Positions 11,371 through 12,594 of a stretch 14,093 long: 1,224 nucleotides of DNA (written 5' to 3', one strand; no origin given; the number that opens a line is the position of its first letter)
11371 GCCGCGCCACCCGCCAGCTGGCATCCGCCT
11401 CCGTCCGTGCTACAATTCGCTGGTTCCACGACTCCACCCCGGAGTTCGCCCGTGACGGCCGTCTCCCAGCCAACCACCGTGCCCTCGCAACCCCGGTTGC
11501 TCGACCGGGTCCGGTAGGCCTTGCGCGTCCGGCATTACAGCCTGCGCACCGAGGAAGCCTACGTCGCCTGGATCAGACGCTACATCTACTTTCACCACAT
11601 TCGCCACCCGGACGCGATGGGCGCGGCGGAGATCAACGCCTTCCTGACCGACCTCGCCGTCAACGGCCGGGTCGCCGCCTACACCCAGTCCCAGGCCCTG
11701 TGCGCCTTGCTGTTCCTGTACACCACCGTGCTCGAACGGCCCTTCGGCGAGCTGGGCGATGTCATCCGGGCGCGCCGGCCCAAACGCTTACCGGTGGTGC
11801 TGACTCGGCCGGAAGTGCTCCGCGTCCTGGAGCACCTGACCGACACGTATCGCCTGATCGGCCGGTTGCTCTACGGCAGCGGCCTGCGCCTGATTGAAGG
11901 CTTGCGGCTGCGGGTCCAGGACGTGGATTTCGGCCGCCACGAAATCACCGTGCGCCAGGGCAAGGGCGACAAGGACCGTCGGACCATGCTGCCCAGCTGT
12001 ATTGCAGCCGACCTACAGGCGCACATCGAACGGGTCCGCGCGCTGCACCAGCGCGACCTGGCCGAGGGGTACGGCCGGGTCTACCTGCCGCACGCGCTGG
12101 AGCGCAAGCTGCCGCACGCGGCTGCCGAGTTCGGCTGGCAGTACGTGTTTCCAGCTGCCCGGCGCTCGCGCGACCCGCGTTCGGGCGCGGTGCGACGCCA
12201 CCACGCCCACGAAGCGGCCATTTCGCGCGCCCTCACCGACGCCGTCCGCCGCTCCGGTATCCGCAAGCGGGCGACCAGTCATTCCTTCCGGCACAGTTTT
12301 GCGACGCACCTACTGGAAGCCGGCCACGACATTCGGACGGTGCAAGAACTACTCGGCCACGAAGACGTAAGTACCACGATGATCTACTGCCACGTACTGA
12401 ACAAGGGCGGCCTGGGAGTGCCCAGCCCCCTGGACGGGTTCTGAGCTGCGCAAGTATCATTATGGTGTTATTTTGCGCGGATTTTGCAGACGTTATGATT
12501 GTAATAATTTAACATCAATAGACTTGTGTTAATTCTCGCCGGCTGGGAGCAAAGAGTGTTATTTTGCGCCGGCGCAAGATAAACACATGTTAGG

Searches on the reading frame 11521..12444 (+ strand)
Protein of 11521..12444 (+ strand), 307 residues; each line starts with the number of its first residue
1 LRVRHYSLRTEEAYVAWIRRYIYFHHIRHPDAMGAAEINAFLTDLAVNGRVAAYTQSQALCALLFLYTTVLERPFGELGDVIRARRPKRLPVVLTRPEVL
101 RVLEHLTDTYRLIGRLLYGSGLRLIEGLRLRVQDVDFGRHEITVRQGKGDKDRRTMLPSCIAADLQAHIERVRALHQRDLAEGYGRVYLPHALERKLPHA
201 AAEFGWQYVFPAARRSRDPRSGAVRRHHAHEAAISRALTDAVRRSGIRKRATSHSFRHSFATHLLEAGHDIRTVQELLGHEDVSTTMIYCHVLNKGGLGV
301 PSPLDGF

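Call 8: search_protein_families(library=ncbifam, proteins=[window:11521-12444:+])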
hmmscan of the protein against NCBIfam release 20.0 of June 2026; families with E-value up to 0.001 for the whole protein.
window:11521-12444:+ (307 aa): 11 families
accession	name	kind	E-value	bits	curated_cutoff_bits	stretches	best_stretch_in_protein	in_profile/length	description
TIGR02249.1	integrase_gron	subfamily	1.6e-138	461.4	265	1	1-306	9-314/315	integron integrase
NF011946.0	PRK15417.1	equivalog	6.9e-102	341.1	435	1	2-306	25-329/337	integron integrase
NF040815.2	recomb_XerA_Arch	equivalog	4.1e-43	147.8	220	2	225-292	187-254/263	site-specific tyrosine recombinase/integron integrase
TIGR02224.1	recomb_XerC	equivalog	1.8e-38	132.6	335.15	2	230-292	215-277/295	tyrosine recombinase XerC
TIGR02225.1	recomb_XerD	equivalog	4.9e-35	121.3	329.6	2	232-294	214-276/290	site-specific tyrosine recombinase XerD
NF001399.0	PRK00283.1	subfamily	4.4e-33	114.8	279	1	18-294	34-285/300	tyrosine recombinase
NF002331.0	PRK01287.1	subfamily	1.4e-25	90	371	2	231-292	250-312/365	site-specific tyrosine recombinase XerC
NF003462.0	PRK05084.1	equivalog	9.4e-16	57.5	267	1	248-295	300-347/360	tyrosine recombinase XerS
NF007371.0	PRK09871.1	subfamily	2.6e-05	23.8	222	1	235-290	117-172/198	tyrosine-type DNA invertase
NF041502.1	integrase_1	equivalog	2.8e-05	23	350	1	153-292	218-360/484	site-specific integrase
NF007370.0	PRK09870.1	subfamily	0.00029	20.5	221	0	243-290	130-177/200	tyrosine-type DNA invertase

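Call 9: search_protein_families(library=pfam, proteins=[window:11521-12444:+])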
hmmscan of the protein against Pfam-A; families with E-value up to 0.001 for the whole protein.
window:11521-12444:+ (307 aa): 2 families
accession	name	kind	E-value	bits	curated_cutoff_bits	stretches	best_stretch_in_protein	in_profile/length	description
PF00589.27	Phage_integrase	-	4.4e-33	114.9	27.1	1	94-293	3-169/172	Phage integrase family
PF13495.12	Phage_int_SAM_4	-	1.1e-25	90.3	27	1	1-76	9-84/85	Phage integrase, N-terminal SAM-like domain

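Call 10: find_homologous_proteins(query=window:11521-12444:+, max_evalue=1e-40)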
Query window:11521-12444:+ (307 aa): 8000 proteins with E <= 1e-40 among 8000 candidates; the best 120 are listed.
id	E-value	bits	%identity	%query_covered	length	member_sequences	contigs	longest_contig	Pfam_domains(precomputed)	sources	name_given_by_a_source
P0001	1.2e-157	542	80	99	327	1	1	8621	PF13495.13,PF00589.28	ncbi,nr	ncbi:MAG: integron integrase [Planctomycetia bacterium]|nr:integron integrase [Planctomycetia bacter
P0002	6.6e-141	487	73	99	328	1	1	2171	PF13495.13,PF00589.28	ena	-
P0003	1.3e-140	486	72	99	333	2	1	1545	PF13495.13,PF00589.28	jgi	jgi:integron integrase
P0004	2.2e-140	485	72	99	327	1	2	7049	PF13495.13,PF00589.28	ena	-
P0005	3.0e-140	485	73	99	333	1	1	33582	PF13495.13,PF00589.28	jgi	-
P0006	6.2e-140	484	72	99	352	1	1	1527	PF13495.13,PF00589.28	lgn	-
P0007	6.8e-140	484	73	99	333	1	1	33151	PF13495.13,PF00589.28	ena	-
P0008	1.3e-139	483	73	100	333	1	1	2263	PF13495.13,PF00589.28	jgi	jgi:integron integrase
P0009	1.3e-139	483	73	99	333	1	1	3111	PF13495.13,PF00589.28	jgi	jgi:integron integrase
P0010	1.5e-139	483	74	99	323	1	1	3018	PF13495.13,PF00589.28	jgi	jgi:integron integrase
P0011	1.7e-139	483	73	99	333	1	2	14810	PF13495.13,PF00589.28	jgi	jgi:integron integrase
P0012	2.3e-139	482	73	99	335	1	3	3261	PF13495.13,PF00589.28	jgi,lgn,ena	jgi:integron integrase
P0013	5.1e-139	481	72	99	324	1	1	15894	PF13495.13,PF00589.28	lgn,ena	-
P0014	5.7e-139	481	72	99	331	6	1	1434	PF13495.13,PF00589.28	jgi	jgi:integron integrase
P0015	1.1e-138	480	73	99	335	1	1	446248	PF13495.13,PF00589.28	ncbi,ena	-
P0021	2.3e-137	476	72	99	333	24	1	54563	PF13495.13,PF00589.28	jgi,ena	-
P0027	5.5e-137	474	72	99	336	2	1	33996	PF13495.13,PF00589.28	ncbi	ncbi:MAG: integron integrase [Gemmataceae bacterium]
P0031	3.5e-136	472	71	99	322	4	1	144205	PF13495.13,PF00589.28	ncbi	ncbi:MAG: integron integrase [Gemmataceae bacterium]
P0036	1.0e-135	470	72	99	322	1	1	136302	PF13495.13,PF00589.28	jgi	jgi:integron integrase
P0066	2.4e-133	462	70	99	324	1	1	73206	PF13495.13,PF00589.28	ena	-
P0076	5.9e-133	461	70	99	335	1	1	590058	PF13495.13,PF00589.28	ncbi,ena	-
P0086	3.8e-132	458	71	99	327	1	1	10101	PF13495.13,PF00589.28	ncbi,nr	ncbi:MAG TPA: integron integrase [Fimbriiglobus sp.]|nr:integron integrase [Fimbriiglobus sp.]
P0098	7.8e-131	454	67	99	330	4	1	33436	PF13495.13,PF00589.28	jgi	jgi:integron integrase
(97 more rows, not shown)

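Call 11: find_related_loci(query=window:11521-12444:+, collection=genome_contigs, flank=4000)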
Query window:11521-12444:+ (307 aa) in genome_contigs; peptide patterns used: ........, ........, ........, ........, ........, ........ (x = any residue, [..] = any of these).
599 stretches matched a pattern (row limit reached: there are more); 551 encode a relative of the query (tblastn E <= 1e-3); the best 80 are kept; 80 distinct loci.
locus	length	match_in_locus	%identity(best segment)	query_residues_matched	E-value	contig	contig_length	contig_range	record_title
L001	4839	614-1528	64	1-305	3e-130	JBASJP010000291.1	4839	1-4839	MAG: Moraxellaceae bacterium isolate MFD12110_ilm_asm_bin38 k127_88374, whole genome shotgun sequence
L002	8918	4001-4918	63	1-306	1e-128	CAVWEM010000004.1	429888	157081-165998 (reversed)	MAG: uncultured Gammaproteobacteria bacterium isolate MFD01476.bin.2.76 genome assembly, contig: contig_22121, whole gen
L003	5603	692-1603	64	1-305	3e-128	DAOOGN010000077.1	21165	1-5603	MAG TPA_asm: Anaerolineae bacterium isolate AMR_MDS_4430 NODE_2917_length_21165_cov_37.806727, whole genome shotgun sequ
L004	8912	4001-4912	63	2-305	1e-126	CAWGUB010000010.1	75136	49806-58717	MAG: uncultured delta proteobacterium isolate MFD09779.bin.1.220 genome assembly, contig: contig_25204, whole genome sho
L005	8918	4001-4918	63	1-305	9e-126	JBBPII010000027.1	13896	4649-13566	MAG: Candidatus Gilichinskyi gelida isolate BPF1-10-12_bin_2 NODE_33_length_13896_cov_38.041904, whole genome shotgun se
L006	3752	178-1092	66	1-305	2e-127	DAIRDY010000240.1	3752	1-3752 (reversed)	MAG TPA_asm: Moraxellaceae bacterium isolate CTOTU10756 NODE_6733_length_3752_cov_12.337030, whole genome shotgun sequen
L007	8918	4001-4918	64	2-307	9e-125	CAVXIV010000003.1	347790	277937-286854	MAG: uncultured Acidobacteriota bacterium isolate MFD03066.bin.2.238 genome assembly, contig: contig_14187, whole genome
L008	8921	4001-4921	63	1-307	1e-124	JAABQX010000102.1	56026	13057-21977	MAG: Rhodocyclaceae bacterium isolate S06.Bin133 NODE_9_length_56026_cov_6.8329, whole genome shotgun sequence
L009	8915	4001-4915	61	1-305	1e-124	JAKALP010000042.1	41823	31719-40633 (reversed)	MAG: Deltaproteobacteria bacterium isolate WY5.bin12 NODE_1286_length_41823_cov_2.624664, whole genome shotgun sequence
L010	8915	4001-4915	61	1-305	4e-124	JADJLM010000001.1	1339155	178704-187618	MAG: Nitrosomonas sp. isolate EsbW_18-Q3-R4-48_BAT3C.13 tig00001517-10-13411030, whole genome shotgun sequence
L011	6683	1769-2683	63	1-305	3e-124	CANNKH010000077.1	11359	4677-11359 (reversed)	MAG: Methylococcaceae bacterium isolate ZH-Oct18-76 genome assembly, contig: ZH-Oct18-C5618, whole genome shotgun sequen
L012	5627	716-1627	63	2-305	4e-124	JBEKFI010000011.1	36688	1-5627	MAG: Verrucomicrobiia bacterium isolate SPRUCE 226 SPRUCE_226_11, whole genome shotgun sequence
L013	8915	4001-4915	62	1-305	9e-124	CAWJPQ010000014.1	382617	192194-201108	MAG: uncultured Gammaproteobacteria bacterium isolate MFD02923.bin.2.11 genome assembly, contig: contig_8228, whole geno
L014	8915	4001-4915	63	1-305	1e-123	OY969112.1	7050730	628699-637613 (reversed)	MAG: uncultured Acidobacteriota bacterium isolate MFD04212.bin.1.16 genome assembly, chromosome: 1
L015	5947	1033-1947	62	1-305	1e-123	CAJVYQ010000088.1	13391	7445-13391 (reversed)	MAG TPA_asm: uncultured Deferribacteres bacterium isolate DRR093004_bin.37_MetaBAT_v2.12.1_MAG genome assembly, contig:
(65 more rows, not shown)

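Call 13: find_encoding_contigs(protein=P0001, flank=5000, max_places=3)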
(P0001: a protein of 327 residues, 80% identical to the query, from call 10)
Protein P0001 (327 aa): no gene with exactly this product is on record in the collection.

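Call 14: find_encoding_contigs(protein=P0005, flank=5000, max_places=3)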
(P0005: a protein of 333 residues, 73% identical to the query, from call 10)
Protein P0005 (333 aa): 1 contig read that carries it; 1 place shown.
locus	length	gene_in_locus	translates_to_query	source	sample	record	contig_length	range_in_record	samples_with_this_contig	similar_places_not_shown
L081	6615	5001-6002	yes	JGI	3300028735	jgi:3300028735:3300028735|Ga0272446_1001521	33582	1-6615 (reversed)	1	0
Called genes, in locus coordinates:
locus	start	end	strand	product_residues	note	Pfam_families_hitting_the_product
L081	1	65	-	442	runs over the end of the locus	PF07394:DUF1501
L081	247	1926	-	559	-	PF07583:PSCyt2, PF07587:PSD1, PF07637:PSD5 (weak)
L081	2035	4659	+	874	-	PF07719:TPR_2 (faint), PF00515:TPR_1 (weak), PF13424:TPR_12 (weak), PF13432:TPR_16 (weak), PF14559:TPR_19, PF13485:Peptidase_MA_2, PF13432:TPR_16 (weak), PF14559:TPR_19, +10 more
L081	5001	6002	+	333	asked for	PF13495:Phage_int_SAM_4, PF00589:Phage_integrase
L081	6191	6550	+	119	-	PF03144:GTP_EFTU_D2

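Call 15: find_encoding_contigs(protein=P0015, flank=5000, max_places=3)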
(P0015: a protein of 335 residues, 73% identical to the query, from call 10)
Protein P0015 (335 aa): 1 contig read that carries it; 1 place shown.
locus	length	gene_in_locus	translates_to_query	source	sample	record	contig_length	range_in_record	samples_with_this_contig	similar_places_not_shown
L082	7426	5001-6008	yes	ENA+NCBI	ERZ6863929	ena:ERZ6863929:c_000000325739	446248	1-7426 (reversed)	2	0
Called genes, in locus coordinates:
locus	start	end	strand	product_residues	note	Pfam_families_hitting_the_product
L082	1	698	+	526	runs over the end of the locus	PF00012:HSP70, PF06723:MreB_Mbl, PF00012:HSP70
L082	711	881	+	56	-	-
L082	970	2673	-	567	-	PF13519:VWA_2 (faint), PF27098:Rv0959_3rd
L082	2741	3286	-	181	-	PF00578:AhpC-TSA, PF08534:Redoxin, PF00085:Thioredoxin (weak), PF13905:Thioredoxin_8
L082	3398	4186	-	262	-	PF02405:MlaE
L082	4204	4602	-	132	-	-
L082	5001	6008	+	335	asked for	PF13495:Phage_int_SAM_4, PF00589:Phage_integrase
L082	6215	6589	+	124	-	-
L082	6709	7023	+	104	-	-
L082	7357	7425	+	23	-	?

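Call 18: find_related_loci(query=window:11521-12444:+, collection=metagenome_contigs, flank=3000)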
Query window:11521-12444:+ (307 aa) in metagenome_contigs; peptide patterns used: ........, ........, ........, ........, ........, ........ (x = any residue, [..] = any of these).
600 stretches matched a pattern (row limit reached: there are more); 541 encode a relative of the query (tblastn E <= 1e-3); the best 80 are kept; 80 distinct loci.
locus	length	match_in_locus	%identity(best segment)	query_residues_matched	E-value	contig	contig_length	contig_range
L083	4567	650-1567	64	1-306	3e-129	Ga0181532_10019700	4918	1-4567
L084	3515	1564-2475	67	2-305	1e-128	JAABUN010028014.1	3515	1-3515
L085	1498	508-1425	62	1-305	5e-136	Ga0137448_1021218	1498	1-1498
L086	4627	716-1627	63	2-305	1e-124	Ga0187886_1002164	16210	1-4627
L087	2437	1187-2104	66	1-306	4e-131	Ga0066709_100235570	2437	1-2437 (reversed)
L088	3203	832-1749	63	1-306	4e-128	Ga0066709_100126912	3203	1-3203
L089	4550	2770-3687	61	1-305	3e-125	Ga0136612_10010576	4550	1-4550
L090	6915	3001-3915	59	1-305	4e-124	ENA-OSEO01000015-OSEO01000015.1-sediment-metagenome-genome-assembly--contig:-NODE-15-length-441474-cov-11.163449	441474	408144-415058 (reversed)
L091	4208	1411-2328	65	1-306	4e-125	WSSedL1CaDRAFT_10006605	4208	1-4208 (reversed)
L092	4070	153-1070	63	1-306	9e-124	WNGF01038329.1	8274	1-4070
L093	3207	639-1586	62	1-305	3e-127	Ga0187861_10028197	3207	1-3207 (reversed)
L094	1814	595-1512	62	1-306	5e-132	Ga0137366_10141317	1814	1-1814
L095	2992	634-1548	61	1-305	1e-127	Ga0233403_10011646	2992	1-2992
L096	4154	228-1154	61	1-305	8e-123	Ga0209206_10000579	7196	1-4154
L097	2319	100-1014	60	1-305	1e-128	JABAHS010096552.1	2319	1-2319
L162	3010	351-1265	59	1-305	1e-119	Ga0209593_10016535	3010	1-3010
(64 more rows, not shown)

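Call 19: find_encoding_contigs(protein=P0007, flank=4000, max_places=2)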
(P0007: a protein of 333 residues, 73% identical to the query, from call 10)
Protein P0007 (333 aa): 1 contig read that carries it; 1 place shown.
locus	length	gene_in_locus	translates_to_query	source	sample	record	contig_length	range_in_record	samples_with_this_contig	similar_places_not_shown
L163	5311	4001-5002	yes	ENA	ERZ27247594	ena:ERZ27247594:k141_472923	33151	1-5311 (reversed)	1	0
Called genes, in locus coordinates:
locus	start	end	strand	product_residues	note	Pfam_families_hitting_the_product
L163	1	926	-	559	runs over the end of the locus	PF07583:PSCyt2, PF07587:PSD1, PF07637:PSD5 (weak)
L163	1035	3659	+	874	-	PF07719:TPR_2 (faint), PF00515:TPR_1 (weak), PF13424:TPR_12 (weak), PF13432:TPR_16 (weak), PF14559:TPR_19, PF13485:Peptidase_MA_2, PF13432:TPR_16 (weak), PF14559:TPR_19, +10 more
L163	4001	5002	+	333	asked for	PF13495:Phage_int_SAM_4, PF00589:Phage_integrase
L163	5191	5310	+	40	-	?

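Call 20: find_encoding_contigs(protein=P0021, flank=4000, max_places=2)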
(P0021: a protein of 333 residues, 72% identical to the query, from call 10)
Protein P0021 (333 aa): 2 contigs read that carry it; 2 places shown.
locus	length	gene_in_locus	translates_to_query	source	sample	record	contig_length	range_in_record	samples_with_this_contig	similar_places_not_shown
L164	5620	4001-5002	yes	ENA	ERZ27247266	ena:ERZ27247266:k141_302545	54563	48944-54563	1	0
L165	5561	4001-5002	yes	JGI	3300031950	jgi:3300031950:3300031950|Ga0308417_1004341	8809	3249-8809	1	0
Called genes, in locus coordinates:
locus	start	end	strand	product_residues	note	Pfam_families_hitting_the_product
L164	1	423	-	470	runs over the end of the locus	PF01384:PHO4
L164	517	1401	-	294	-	PF06283:ThuA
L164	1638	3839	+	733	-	PF00069:Pkinase, PF07714:PK_Tyr_Ser-Thr, PF03109:ABC1 (weak)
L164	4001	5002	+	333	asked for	PF13495:Phage_int_SAM_4, PF00589:Phage_integrase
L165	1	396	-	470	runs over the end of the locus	PF01384:PHO4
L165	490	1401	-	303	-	PF06283:ThuA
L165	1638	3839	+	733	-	PF00069:Pkinase, PF07714:PK_Tyr_Ser-Thr, PF03109:ABC1 (weak)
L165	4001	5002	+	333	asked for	PF13495:Phage_int_SAM_4, PF00589:Phage_integrase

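Call 21: find_encoding_contigs(protein=P0027, flank=4000, max_places=2)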
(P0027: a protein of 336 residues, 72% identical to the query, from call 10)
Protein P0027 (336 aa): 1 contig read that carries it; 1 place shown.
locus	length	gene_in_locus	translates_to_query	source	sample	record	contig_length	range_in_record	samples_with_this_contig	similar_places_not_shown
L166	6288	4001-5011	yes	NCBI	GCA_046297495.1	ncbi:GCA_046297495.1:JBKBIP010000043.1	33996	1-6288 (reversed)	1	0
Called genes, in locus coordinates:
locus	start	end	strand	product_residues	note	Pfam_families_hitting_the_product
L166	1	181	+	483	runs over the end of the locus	PF00361:Proton_antipo_M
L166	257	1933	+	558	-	PF00916:Sulfate_transp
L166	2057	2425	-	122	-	PF01022:HTH_5, PF12840:HTH_20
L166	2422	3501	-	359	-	PF00155:Aminotran_1_2, PF01041:DegT_DnrJ_EryC1, PF00266:Aminotran_5 (weak)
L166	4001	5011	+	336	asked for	PF13495:Phage_int_SAM_4, PF00589:Phage_integrase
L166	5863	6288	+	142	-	?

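Call 22: find_encoding_contigs(protein=P0031, flank=4000, max_places=2)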
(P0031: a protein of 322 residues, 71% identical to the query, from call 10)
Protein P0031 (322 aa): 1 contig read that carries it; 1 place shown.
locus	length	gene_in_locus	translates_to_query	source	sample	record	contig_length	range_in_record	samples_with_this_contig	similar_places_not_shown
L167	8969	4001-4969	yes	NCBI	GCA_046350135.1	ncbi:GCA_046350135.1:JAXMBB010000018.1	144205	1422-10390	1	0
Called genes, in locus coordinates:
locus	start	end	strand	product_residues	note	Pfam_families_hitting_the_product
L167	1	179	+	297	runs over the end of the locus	PF03755:YicC-like_N, PF08340:YicC-like_C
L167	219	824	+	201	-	PF00625:Guanylate_kin, PF13191:AAA_16 (weak), PF13238:AAA_18 (weak)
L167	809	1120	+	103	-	PF01192:RNA_pol_Rpb6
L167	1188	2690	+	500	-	-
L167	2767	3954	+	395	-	PF00926:DHBP_synthase, PF00925:GTP_cyclohydro2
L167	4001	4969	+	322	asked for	PF13495:Phage_int_SAM_4, PF00589:Phage_integrase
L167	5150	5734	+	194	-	-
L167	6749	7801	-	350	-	PF01548:DEDD_Tnp_IS110, PF02371:Transposase_20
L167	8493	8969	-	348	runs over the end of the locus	PF01548:DEDD_Tnp_IS110, PF02371:Transposase_20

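Call 23: find_encoding_contigs(protein=P0036, flank=4000, max_places=2)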
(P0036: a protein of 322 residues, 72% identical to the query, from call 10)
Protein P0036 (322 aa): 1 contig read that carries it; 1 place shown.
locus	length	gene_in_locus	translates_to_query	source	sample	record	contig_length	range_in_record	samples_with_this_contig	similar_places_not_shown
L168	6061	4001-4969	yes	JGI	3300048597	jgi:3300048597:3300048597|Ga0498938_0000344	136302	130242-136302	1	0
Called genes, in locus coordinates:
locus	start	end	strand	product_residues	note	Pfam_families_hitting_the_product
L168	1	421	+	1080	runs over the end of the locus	PF00122:E1-E2_ATPase, PF00702:Hydrolase, PF01145:Band_7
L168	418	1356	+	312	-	PF01145:Band_7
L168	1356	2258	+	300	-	PF01145:Band_7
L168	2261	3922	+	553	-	PF16697:Yop-YscD_cpl, PF00498:FHA, PF01590:GAF, PF13185:GAF_2, PF13492:GAF_3, PF02518:HATPase_c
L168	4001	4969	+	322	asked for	PF13495:Phage_int_SAM_4, PF00589:Phage_integrase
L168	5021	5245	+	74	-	PF04255:DUF433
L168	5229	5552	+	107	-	-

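Call 24: find_encoding_contigs(protein=P0086, flank=4000, max_places=2)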
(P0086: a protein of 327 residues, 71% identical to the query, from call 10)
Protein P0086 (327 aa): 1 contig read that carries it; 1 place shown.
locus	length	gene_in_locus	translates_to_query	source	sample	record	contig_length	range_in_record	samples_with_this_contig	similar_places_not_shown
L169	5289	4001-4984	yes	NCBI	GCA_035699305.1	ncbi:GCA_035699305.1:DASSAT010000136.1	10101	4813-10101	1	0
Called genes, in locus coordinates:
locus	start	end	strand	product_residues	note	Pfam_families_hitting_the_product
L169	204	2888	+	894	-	-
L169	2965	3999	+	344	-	PF12006:DUF3500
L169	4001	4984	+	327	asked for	PF13495:Phage_int_SAM_4, PF00589:Phage_integrase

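Call 35: find_encoding_contigs(protein=P0066, flank=3000, max_places=2)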
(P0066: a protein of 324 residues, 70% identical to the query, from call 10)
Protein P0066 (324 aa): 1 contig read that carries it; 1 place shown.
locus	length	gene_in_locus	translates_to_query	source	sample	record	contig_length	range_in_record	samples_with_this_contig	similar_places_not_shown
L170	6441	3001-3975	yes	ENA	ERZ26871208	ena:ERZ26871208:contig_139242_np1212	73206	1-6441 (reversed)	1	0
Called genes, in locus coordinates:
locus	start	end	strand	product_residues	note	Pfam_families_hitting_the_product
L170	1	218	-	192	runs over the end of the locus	-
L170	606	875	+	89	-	-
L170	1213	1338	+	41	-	-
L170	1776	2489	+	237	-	PF13481:AAA_25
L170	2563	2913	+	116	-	-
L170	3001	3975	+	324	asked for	PF13495:Phage_int_SAM_4, PF00589:Phage_integrase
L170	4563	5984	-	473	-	PF01548:DEDD_Tnp_IS110, PF02371:Transposase_20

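Call 36: find_encoding_contigs(protein=P0076, flank=3000, max_places=2)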
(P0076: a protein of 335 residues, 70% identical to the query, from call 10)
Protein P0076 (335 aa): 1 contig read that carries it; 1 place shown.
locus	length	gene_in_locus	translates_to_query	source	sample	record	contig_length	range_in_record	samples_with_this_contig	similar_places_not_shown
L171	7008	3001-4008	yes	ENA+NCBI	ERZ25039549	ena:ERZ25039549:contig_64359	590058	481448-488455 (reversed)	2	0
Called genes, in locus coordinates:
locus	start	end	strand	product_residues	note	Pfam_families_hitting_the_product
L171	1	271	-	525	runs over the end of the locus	PF00884:Sulfatase, PF14707:Sulfatase_C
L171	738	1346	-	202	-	PF01161:PBP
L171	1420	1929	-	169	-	-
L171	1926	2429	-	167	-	PF19051:GFO_IDH_MocA_C2, PF22725:GFO_IDH_MocA_C3 (faint)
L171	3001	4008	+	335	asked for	PF13495:Phage_int_SAM_4, PF00589:Phage_integrase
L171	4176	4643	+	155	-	PF09346:SMI1_KNR4, PF14568:SUKH_6 (weak)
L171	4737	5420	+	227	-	-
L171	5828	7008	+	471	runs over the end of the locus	PF00884:Sulfatase, PF01663:Phosphodiest (faint), PF16347:SGSH_C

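Call 37: find_encoding_contigs(protein=P0098, flank=3000, max_places=2)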
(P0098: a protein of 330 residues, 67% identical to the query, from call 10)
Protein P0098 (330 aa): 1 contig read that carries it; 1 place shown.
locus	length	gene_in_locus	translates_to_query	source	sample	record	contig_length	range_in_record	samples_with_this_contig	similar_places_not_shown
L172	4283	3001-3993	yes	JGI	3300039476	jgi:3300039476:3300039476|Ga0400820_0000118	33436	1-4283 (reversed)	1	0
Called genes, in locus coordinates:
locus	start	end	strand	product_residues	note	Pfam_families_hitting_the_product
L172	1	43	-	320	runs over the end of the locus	PF07596:SBP_bac_10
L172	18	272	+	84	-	-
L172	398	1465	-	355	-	PF02463:SMC_N (weak), PF00005:ABC_tran, PF13304:AAA_21 (faint), PF12857:TOBE_3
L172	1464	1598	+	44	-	-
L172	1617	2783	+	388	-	PF03781:FGE-sulfatase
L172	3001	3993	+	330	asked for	PF13495:Phage_int_SAM_4, PF00589:Phage_integrase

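Call 56: search_solved_structures(query=window:11521-12441:+, show_alignments=1, max_evalue=1e-20)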
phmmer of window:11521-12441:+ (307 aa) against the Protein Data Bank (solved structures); distinct sequences matched with E-value up to 1e-20: 3.
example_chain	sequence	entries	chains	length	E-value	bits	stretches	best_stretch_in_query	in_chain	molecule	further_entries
2a3v_A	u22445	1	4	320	2.9e-88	299.5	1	1-305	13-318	site-specific recombinase IntI4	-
5hxy_A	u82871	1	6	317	5.2e-27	98.4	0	225-293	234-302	Tyrosine recombinase XerA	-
4a8e_A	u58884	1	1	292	2.9e-26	96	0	82-170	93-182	PROBABLE TYROSINE RECOMBINASE XERC-LIKE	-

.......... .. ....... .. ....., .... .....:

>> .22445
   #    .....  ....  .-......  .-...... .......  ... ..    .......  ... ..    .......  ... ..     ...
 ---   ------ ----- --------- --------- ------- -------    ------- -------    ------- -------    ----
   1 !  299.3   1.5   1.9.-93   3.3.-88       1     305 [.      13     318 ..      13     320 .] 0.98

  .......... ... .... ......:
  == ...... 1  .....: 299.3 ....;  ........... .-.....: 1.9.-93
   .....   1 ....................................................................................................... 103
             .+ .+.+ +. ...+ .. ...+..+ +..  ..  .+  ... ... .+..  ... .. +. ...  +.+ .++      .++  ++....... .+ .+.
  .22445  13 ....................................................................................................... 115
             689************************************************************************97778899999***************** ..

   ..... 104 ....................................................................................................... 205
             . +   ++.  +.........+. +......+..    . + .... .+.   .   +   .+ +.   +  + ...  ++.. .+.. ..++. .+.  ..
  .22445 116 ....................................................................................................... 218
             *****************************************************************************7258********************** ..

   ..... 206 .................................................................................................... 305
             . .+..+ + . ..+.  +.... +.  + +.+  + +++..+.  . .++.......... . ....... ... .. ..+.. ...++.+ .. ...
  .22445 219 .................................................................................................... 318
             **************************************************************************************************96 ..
